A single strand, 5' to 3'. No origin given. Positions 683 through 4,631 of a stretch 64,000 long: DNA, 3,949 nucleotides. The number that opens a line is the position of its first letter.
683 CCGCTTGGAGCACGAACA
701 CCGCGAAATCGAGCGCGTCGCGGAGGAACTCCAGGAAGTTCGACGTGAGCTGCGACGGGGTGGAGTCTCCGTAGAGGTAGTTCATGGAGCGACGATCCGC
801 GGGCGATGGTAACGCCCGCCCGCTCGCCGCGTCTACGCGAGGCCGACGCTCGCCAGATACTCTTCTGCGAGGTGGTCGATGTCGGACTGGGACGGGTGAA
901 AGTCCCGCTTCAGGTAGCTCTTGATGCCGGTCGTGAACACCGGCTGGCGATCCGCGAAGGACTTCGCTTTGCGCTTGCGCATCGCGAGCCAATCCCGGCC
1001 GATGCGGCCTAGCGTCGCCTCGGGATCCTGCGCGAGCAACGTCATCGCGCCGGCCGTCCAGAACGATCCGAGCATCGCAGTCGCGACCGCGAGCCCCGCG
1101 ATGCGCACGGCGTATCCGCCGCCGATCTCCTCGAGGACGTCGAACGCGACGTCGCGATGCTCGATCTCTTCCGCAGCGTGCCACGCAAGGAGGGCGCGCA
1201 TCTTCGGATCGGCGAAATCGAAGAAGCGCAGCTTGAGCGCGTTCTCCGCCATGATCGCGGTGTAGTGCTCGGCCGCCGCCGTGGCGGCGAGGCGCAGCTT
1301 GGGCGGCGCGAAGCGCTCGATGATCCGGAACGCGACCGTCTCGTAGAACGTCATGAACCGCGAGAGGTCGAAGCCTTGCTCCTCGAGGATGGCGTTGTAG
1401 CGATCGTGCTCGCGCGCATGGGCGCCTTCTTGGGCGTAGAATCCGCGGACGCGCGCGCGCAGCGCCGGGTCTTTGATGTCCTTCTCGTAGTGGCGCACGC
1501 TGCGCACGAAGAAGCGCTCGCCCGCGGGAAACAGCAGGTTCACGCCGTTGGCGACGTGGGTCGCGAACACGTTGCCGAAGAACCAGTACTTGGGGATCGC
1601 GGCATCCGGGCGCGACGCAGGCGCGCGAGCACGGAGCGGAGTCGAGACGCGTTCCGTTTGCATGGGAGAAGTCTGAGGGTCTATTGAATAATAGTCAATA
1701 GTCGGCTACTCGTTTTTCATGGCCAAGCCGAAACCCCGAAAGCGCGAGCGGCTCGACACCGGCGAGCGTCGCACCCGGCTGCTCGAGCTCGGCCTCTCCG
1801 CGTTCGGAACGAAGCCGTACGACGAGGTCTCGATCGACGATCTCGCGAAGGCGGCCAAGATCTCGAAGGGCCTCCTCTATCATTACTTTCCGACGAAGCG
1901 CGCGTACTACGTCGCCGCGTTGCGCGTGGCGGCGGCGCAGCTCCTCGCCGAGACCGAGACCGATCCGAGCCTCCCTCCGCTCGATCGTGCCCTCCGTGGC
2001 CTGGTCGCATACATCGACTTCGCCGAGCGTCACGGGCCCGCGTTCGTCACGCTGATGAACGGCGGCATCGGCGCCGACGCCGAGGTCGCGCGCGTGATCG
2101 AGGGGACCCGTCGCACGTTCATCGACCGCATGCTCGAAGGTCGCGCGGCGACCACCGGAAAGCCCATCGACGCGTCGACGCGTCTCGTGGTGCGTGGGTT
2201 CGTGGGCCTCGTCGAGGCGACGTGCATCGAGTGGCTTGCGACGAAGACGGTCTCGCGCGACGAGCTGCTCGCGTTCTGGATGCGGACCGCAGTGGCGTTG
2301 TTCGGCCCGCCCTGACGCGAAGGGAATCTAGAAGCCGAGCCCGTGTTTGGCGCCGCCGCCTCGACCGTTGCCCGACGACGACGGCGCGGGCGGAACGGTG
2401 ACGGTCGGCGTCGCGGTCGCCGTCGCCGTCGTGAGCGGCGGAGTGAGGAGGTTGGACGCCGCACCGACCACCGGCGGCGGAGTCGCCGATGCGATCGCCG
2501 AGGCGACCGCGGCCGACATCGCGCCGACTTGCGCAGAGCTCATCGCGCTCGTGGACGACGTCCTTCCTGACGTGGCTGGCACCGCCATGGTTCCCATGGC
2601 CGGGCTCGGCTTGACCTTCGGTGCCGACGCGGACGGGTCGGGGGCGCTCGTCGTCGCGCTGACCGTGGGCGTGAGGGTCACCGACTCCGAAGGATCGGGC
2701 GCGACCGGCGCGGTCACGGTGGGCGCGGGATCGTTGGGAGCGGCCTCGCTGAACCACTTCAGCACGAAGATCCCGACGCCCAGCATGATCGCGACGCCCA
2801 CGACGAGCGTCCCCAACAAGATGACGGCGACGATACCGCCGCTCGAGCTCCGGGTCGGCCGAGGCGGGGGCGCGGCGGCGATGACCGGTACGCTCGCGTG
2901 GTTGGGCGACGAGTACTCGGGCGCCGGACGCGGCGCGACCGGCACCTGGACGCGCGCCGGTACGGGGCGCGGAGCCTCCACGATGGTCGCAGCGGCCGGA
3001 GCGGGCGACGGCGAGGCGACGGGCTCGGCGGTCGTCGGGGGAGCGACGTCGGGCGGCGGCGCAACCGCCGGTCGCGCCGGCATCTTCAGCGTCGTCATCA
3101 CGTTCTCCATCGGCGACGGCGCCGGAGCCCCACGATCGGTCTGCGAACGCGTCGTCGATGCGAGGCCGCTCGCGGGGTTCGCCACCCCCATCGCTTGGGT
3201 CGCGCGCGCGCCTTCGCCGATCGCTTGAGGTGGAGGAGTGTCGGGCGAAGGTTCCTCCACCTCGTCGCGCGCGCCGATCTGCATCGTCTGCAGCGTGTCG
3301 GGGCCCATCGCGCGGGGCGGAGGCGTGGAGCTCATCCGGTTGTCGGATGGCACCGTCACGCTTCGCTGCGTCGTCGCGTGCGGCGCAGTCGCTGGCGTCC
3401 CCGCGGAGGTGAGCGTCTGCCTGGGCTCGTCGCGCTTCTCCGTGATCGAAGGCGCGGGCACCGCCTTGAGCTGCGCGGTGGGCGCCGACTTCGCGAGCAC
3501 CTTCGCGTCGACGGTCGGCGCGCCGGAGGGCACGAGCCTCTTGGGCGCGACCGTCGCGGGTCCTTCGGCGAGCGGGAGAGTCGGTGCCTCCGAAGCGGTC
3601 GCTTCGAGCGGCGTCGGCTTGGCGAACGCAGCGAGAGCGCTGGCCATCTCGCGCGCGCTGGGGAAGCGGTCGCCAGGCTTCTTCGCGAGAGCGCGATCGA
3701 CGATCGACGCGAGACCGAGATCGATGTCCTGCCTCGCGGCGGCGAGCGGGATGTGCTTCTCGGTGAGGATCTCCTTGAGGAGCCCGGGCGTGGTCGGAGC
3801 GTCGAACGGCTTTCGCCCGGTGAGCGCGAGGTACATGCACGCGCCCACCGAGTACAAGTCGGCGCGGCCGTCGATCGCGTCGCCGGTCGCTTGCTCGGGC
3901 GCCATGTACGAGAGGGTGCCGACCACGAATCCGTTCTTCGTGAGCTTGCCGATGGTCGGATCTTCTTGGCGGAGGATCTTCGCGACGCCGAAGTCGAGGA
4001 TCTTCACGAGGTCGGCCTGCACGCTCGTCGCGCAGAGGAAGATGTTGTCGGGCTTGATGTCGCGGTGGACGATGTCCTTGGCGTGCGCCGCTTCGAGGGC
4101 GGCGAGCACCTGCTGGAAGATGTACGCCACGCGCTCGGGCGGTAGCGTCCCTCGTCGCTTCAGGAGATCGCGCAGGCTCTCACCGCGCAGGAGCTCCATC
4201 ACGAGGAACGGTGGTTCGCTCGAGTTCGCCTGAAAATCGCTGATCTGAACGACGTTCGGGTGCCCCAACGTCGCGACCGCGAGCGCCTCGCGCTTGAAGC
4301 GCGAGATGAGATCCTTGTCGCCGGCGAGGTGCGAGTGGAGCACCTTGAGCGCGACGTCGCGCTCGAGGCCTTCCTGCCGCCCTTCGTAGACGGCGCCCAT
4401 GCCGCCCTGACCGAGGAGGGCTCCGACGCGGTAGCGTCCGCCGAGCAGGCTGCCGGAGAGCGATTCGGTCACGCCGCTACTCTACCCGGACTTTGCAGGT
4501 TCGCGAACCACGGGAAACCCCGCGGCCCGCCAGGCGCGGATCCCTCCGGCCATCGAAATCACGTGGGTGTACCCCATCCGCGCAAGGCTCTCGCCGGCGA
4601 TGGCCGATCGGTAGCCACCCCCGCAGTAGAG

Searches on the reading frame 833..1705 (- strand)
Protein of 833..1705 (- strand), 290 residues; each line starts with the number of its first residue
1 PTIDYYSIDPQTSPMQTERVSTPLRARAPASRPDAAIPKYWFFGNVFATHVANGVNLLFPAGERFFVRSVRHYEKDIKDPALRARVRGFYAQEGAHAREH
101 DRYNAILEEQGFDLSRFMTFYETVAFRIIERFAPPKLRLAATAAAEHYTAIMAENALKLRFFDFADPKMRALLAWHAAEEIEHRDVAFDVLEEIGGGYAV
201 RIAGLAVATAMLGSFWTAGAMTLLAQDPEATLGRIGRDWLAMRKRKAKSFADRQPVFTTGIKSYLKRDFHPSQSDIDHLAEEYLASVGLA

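Call 83: search_protein_families(library=pfam, proteins=[window:833-1705:-], max_evalue=0.0001)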
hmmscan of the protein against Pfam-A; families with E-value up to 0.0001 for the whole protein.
window:833-1705:- (290 aa): 1 family
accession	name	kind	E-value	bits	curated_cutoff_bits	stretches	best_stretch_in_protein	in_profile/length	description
PF10118.14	Metal_hydrol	-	1.3e-72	244.9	33.2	1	31-275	7-247/247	Predicted metal-dependent hydrolase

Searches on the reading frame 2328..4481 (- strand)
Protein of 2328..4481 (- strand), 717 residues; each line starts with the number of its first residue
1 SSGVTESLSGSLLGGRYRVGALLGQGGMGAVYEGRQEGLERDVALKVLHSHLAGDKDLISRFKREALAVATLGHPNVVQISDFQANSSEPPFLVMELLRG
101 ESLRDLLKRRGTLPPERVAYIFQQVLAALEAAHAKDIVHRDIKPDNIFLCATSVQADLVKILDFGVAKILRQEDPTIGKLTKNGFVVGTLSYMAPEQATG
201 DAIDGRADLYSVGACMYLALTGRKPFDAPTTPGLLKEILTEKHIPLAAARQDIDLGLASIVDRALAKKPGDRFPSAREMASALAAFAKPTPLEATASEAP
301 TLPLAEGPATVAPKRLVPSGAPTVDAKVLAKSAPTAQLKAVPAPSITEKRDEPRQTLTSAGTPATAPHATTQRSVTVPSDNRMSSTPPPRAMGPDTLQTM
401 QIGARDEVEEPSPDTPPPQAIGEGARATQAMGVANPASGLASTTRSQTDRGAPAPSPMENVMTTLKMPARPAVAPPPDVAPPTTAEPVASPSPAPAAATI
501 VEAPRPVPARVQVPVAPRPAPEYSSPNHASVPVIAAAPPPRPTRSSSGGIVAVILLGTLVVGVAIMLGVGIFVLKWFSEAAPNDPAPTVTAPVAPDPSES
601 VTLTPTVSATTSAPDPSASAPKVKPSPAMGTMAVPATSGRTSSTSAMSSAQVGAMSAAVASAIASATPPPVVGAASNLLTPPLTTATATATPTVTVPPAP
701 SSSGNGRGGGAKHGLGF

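Call 82: search_protein_families(library=pfam, proteins=[window:2328-4481:-], max_evalue=0.0001)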
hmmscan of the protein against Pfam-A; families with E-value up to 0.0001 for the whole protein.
window:2328-4481:- (717 aa): 2 families
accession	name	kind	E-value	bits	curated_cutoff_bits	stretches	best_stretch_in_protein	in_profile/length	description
PF00069.31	Pkinase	-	6.3e-46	157.3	31.7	1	17-273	1-252/263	Protein kinase domain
PF07714.23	PK_Tyr_Ser-Thr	-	2.1e-27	96.5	23.1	1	20-279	4-254/258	Protein tyrosine and serine/threonine kinase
